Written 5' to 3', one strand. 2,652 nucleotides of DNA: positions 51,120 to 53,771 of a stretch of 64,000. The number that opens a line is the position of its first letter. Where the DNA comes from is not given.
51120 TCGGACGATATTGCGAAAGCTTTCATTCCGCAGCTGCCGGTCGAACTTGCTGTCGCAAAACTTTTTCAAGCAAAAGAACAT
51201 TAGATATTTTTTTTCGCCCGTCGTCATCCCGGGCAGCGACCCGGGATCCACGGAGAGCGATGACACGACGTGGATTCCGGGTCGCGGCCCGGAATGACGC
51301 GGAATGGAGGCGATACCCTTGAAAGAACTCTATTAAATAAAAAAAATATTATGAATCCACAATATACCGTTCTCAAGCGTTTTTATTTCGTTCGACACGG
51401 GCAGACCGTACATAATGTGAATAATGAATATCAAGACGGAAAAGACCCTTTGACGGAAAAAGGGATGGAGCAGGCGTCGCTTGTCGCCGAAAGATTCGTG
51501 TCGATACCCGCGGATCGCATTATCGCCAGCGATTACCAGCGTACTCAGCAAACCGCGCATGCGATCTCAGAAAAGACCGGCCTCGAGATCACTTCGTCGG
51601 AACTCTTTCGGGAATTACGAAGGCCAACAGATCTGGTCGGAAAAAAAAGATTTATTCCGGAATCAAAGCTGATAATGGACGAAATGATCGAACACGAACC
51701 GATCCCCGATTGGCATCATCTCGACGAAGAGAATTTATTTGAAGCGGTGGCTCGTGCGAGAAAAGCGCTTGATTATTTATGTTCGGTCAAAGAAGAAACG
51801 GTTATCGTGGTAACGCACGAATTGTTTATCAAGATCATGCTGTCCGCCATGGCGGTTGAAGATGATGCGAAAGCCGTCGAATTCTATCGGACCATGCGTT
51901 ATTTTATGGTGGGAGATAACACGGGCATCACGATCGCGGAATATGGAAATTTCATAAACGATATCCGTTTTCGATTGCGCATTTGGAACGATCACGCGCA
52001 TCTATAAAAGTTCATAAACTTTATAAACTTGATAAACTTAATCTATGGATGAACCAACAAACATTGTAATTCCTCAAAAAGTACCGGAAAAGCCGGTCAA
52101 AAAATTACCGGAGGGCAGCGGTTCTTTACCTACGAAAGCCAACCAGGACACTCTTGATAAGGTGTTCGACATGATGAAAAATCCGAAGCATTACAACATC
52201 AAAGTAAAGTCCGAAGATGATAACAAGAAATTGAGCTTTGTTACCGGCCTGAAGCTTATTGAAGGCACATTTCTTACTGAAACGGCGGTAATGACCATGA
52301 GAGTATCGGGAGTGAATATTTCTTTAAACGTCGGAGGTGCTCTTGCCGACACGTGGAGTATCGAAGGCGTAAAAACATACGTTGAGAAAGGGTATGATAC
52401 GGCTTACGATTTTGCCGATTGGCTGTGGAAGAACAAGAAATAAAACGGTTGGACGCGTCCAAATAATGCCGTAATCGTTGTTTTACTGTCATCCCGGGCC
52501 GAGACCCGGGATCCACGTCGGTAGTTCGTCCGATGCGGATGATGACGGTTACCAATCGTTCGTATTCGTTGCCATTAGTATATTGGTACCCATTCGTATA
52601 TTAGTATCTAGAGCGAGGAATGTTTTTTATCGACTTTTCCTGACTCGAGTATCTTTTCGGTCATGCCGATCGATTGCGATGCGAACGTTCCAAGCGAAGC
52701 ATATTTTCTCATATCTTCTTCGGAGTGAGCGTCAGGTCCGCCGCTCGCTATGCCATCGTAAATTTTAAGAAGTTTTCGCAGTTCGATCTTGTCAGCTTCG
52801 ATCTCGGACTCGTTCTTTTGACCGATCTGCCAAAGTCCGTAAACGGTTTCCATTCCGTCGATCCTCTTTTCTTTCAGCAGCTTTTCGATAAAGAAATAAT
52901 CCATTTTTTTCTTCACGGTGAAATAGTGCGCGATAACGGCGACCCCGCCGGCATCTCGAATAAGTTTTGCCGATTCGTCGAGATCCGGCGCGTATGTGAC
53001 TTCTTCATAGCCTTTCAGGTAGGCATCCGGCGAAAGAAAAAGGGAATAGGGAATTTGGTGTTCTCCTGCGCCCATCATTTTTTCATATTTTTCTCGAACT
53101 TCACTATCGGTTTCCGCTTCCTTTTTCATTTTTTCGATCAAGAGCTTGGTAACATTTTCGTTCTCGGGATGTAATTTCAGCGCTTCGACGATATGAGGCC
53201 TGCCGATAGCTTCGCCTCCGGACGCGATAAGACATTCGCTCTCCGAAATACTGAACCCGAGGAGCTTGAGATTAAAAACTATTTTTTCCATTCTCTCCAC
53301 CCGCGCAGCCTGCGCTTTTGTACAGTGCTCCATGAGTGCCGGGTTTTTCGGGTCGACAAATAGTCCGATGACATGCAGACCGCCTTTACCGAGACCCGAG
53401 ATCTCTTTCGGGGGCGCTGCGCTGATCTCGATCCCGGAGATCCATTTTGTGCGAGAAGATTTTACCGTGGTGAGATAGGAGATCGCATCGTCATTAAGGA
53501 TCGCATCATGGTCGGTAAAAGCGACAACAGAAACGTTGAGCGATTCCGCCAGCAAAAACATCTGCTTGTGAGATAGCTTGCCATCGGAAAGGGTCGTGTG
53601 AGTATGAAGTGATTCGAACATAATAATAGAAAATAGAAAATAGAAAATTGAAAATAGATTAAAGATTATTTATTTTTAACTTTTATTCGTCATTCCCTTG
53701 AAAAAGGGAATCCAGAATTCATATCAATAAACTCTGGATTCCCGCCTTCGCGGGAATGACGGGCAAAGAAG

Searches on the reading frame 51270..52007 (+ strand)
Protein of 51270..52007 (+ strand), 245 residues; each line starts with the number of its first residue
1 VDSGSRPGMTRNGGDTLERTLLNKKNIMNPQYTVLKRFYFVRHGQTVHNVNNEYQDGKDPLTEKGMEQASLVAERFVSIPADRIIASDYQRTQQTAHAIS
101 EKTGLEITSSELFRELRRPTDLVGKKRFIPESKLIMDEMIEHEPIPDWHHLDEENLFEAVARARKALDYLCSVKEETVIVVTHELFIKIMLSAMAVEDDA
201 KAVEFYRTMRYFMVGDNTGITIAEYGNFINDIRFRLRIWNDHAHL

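Call 25: search_protein_families(library=pfam, proteins=[window:51270-52007:+], max_evalue=0.0001)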
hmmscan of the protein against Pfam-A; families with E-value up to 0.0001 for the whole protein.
window:51270-52007:+ (245 aa): 1 family
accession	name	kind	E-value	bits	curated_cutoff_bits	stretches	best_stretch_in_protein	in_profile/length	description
PF00300.27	His_Phos_1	-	2.2e-30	106.2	21.7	1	38-226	1-182/194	Histidine phosphatase superfamily (branch 1)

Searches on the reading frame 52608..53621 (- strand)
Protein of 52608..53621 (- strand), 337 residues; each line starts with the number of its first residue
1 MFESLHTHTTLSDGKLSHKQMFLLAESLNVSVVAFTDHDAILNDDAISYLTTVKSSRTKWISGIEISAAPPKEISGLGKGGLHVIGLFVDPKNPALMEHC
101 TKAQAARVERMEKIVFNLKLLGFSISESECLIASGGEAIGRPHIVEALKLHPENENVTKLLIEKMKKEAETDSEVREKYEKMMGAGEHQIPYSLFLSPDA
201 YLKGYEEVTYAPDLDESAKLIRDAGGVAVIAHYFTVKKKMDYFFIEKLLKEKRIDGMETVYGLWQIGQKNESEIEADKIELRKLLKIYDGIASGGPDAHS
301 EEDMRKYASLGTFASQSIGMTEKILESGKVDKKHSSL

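Call 25: search_protein_families(library=pfam, proteins=[window:52608-53621:-], max_evalue=0.0001)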
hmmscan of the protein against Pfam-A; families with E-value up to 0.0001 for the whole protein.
window:52608-53621:- (337 aa): 1 family
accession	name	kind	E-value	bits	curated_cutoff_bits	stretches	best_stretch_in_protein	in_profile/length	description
PF02811.25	PHP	-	2.6e-09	38.1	26.4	1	5-140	2-71/164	PHP domain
